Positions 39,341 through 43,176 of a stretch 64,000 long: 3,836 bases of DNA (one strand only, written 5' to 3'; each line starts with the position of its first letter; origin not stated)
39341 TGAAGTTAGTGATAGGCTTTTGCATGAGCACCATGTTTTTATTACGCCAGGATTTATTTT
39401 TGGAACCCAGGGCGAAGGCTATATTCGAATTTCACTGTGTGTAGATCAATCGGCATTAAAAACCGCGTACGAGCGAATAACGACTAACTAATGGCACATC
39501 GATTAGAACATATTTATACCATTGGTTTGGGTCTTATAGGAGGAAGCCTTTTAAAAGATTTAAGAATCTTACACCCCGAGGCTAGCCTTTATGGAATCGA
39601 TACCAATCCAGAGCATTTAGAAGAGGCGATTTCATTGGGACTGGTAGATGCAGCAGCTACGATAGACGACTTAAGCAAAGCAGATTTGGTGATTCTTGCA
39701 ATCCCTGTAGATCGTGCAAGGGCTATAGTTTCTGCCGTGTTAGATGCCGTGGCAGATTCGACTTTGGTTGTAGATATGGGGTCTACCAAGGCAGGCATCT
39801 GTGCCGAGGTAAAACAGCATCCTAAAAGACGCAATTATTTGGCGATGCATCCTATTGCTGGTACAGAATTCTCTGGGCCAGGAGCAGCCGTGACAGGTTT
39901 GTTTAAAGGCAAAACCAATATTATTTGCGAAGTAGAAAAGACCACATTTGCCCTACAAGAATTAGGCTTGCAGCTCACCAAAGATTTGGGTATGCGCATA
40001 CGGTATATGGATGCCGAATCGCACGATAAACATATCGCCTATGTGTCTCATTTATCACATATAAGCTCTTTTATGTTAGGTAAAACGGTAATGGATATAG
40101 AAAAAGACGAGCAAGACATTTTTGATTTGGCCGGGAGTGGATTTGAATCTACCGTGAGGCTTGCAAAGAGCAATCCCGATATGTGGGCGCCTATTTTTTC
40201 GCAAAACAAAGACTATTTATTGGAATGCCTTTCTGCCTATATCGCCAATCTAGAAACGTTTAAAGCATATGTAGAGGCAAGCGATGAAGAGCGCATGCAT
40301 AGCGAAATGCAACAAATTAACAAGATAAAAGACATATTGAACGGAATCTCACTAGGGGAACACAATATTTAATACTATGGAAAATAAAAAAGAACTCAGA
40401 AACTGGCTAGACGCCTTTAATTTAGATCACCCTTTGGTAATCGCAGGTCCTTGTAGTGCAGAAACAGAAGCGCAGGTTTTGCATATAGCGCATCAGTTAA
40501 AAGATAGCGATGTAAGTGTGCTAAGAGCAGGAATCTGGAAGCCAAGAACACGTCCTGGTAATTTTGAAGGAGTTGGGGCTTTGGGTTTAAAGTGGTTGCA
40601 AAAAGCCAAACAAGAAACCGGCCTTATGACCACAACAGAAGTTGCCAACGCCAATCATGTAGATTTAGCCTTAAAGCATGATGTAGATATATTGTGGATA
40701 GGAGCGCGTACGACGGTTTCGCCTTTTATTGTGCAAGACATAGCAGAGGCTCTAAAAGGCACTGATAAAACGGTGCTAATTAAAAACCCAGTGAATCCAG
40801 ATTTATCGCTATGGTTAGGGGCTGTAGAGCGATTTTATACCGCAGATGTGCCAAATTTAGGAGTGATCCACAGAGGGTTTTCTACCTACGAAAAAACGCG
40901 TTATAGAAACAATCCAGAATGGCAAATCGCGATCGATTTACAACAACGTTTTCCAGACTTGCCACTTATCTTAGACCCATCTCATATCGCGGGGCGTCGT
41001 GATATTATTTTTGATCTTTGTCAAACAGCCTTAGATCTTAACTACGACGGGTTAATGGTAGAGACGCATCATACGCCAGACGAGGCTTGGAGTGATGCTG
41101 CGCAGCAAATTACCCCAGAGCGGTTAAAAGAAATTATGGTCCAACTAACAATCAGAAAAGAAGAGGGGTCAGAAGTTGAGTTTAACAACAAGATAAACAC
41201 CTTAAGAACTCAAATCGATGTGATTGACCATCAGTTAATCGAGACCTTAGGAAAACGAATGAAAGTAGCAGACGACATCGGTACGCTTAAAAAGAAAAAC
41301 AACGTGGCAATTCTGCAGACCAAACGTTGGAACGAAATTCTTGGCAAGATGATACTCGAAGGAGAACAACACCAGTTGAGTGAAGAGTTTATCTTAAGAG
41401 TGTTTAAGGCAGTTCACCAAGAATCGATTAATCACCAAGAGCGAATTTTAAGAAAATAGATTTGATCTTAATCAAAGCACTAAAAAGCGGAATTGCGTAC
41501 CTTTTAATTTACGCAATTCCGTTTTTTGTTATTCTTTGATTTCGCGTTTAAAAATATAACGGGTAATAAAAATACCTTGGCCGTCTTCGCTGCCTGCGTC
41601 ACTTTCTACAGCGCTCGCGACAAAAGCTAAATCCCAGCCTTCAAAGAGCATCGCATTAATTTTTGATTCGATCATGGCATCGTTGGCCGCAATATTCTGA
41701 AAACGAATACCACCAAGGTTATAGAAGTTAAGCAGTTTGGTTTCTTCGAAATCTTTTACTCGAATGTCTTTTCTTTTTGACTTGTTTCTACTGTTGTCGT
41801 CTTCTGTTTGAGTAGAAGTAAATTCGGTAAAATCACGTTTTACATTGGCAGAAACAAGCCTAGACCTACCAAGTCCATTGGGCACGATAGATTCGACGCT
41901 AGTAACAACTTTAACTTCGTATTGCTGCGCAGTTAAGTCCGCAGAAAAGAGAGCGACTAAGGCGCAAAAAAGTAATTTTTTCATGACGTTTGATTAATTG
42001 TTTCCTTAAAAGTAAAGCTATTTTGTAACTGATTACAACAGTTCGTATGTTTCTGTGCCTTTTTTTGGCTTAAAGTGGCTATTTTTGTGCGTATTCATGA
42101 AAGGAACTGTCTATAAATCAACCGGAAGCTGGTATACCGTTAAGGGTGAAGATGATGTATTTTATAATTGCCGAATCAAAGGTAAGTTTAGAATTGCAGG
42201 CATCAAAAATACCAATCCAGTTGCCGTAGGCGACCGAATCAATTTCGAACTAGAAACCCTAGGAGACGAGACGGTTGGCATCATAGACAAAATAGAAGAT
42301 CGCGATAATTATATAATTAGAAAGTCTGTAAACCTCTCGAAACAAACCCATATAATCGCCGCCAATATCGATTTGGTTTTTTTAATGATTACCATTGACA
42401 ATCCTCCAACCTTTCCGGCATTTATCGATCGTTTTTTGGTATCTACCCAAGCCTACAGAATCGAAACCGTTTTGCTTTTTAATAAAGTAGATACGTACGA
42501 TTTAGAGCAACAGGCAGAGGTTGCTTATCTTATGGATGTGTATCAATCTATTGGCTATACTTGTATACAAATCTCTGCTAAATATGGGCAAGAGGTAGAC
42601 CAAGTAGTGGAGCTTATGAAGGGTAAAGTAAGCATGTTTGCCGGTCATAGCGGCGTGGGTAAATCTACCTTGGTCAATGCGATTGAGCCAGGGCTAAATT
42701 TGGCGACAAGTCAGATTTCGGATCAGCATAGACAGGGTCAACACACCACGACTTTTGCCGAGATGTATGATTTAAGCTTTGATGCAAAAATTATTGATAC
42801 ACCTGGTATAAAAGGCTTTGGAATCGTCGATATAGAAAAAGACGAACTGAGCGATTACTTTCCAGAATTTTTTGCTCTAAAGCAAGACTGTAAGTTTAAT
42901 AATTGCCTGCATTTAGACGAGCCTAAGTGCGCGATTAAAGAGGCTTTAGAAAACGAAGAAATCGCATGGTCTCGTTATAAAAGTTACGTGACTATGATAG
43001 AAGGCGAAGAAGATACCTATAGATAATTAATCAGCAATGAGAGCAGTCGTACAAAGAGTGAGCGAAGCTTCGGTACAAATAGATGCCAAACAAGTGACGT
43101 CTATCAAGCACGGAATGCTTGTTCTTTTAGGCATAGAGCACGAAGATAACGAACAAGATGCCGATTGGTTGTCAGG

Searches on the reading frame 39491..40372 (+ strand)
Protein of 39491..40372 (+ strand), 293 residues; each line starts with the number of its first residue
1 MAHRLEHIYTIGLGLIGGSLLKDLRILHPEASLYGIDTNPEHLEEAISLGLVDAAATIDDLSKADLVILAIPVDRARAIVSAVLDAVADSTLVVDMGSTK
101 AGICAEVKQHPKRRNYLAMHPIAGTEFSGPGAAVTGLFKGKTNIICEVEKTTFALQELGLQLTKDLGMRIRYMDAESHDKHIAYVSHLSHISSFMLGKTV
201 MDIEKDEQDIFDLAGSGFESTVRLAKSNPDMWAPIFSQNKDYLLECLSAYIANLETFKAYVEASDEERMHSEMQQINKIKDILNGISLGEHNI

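Call 4: search_protein_families(library=pfam, proteins=[window:39491-40372:+])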
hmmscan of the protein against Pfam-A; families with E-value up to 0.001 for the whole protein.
window:39491-40372:+ (293 aa): 5 families
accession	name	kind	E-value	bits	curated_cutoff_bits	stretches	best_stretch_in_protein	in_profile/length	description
PF02153.23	PDH_N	-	1.7e-30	106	26.5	1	22-167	3-149/154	Prephenate dehydrogenase, nucleotide-binding domain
PF20463.3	PDH_C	-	1e-24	87.2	22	1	174-275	1-102/102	Prephenate dehydrogenase, dimerization domain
PF03446.21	NAD_binding_2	-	8.7e-07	29.5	21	1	8-126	2-123/161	NAD binding domain of 6-phosphogluconate dehydrogenase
PF02254.24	TrkA_N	-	0.00013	22.7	23.8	0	11-96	4-82/116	TrkA-N domain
PF03807.23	F420_oxidored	-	0.00053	21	21.6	1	10-96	4-91/94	NADP oxidoreductase coenzyme F420-dependent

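Call 66: search_protein_families(library=ncbifam, proteins=[window:39491-40372:+], max_evalue=1e-10)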
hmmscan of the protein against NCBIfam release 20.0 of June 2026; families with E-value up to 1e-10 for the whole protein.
window:39491-40372:+ (293 aa): 18 families
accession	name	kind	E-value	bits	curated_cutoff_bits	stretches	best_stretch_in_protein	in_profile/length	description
NF006307.0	PRK08507.1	equivalog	4.5e-107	357.3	295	1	8-283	3-275/275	prephenate dehydrogenase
NF011381.1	PRK14806.1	equivalog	9e-53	179.6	902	1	5-278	3-279/733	bifunctional prephenate dehydrogenase/3-phosphoshikimate 1-carboxyvinyltransferase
NF005694.0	PRK07502.1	equivalog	2.8e-51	174.6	409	1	4-280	5-285/310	prephenate/arogenate dehydrogenase family protein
NF005107.0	PRK06545.1-5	equivalog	8.2e-48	163.2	414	1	7-284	4-285/367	prephenate dehydrogenase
NF005650.0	PRK07417.1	equivalog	1.2e-46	159.3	290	1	8-280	4-275/281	prephenate/arogenate dehydrogenase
NF005111.0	PRK06545.2-3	equivalog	4.6e-40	137.8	344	1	8-267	16-271/371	prephenate dehydrogenase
NF005105.0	PRK06545.1-3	equivalog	1.5e-36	126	524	1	7-280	4-282/367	prephenate dehydrogenase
NF005106.0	PRK06545.1-4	equivalog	8.7e-36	124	569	1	7-289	3-289/363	prephenate dehydrogenase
NF005108.0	PRK06545.1-6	equivalog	2.3e-31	109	327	1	7-262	12-265/321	prephenate dehydrogenase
NF005112.0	PRK06545.2-4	subfamily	6.2e-31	107.7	294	1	5-281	2-264/356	prephenate dehydrogenase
NF005109.0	PRK06545.2-1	equivalog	3.4e-30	105.4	397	1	10-279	6-270/361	prephenate dehydrogenase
NF005104.0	PRK06545.1-1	equivalog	9.3e-29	100.6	713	1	8-281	5-281/366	prephenate dehydrogenase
NF005113.0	PRK06545.2-5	equivalog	2.2e-23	82.8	497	0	163-265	181-280/378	prephenate dehydrogenase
NF005110.0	PRK06545.2-2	equivalog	6.6e-22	78.2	385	1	8-256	73-318/423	prephenate dehydrogenase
NF006409.0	PRK08655.1-3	equivalog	1.1e-15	58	310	1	38-278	32-265/290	prephenate dehydrogenase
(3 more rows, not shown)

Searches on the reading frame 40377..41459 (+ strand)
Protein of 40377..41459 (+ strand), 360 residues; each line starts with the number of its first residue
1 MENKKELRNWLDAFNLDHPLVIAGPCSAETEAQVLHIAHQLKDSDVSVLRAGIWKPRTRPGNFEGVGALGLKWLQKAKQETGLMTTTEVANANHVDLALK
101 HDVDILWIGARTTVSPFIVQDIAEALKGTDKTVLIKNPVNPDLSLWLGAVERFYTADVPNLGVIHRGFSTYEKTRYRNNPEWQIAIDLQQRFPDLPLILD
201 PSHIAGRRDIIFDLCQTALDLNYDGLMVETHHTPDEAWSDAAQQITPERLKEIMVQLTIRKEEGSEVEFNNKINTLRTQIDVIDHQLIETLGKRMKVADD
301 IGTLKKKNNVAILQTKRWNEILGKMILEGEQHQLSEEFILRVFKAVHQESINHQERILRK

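Call 4: search_protein_families(library=pfam, proteins=[window:40377-41459:+])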
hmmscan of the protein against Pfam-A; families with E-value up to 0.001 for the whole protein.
window:40377-41459:+ (360 aa): 2 families
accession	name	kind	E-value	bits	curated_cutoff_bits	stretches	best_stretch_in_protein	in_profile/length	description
PF00793.26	DAHP_synth_1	-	1.2e-37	129.8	25.5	1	17-258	15-265/270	DAHP synthetase I family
PF01817.26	CM_2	-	7.2e-22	77.8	27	1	276-355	1-80/80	Chorismate mutase type II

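Call 66: search_protein_families(library=ncbifam, proteins=[window:40377-41459:+], max_evalue=1e-10)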
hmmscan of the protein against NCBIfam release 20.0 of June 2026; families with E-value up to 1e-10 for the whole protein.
window:40377-41459:+ (360 aa): 10 families
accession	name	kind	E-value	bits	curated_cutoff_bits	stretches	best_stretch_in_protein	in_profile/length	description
NF006421.0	PRK08673.1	subfamily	1.5e-56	192.1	335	1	18-258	94-327/338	3-deoxy-7-phosphoheptulonate synthase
NF009239.0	PRK12595.1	equivalog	3.7e-56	190.6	279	1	18-258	118-351/360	bifunctional 3-deoxy-7-phosphoheptulonate synthase/chorismate mutase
TIGR01361.1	DAHP_synth_Bsub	equivalog_domain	7.7e-53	179.5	267.75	1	18-257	25-257/260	3-deoxy-7-phosphoheptulonate synthase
NF009933.0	PRK13396.1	subfamily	7e-42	143.7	486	1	17-260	99-337/352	3-deoxy-7-phosphoheptulonate synthase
NF041229.1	BagF_FevY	exception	5.7e-40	137.5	700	1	19-255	91-320/340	phospho-2-dehydro-3-deoxyheptonate aldolase BagF/FevY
TIGR01362.1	KDO8P_synth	equivalog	3.1e-15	56.1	314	0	205-258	197-250/258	3-deoxy-8-phosphooctulonate synthase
NF003543.0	PRK05198.1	equivalog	4.1e-15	55.5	242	0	205-258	212-265/273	3-deoxy-8-phosphooctulonate synthase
NF008400.0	PRK11199.1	equivalog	1.4e-11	43.9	273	1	271-355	3-87/374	bifunctional chorismate mutase/prephenate dehydrogenase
TIGR01805.1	CM_mono_grmpos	equivalog_domain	2.2e-11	43.8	71.2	1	274-344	2-71/81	chorismate mutase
NF004925.0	PRK06285.1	equivalog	3.7e-11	42.9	77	1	269-360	5-96/99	chorismate mutase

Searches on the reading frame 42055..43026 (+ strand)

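Call 4: search_protein_families(library=pfam, proteins=[window:42055-43026:+])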
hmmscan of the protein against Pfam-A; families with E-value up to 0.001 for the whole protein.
window:42055-43026:+ (323 aa): 4 families
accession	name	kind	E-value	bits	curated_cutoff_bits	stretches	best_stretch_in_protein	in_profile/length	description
PF03193.22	RsgA_GTPase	-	5.7e-51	173.2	30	1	80-257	1-173/174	RsgA GTPase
PF16745.11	RsgA_N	-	1.1e-15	57.6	27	1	16-68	1-48/54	RsgA N-terminal domain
PF01926.29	MMR_HSR1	-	1.3e-06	28.9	21.9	1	194-261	3-58/113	50S ribosome-binding GTPase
PF00005.33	ABC_tran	-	0.00049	21.2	25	1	186-221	7-42/137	ABC transporter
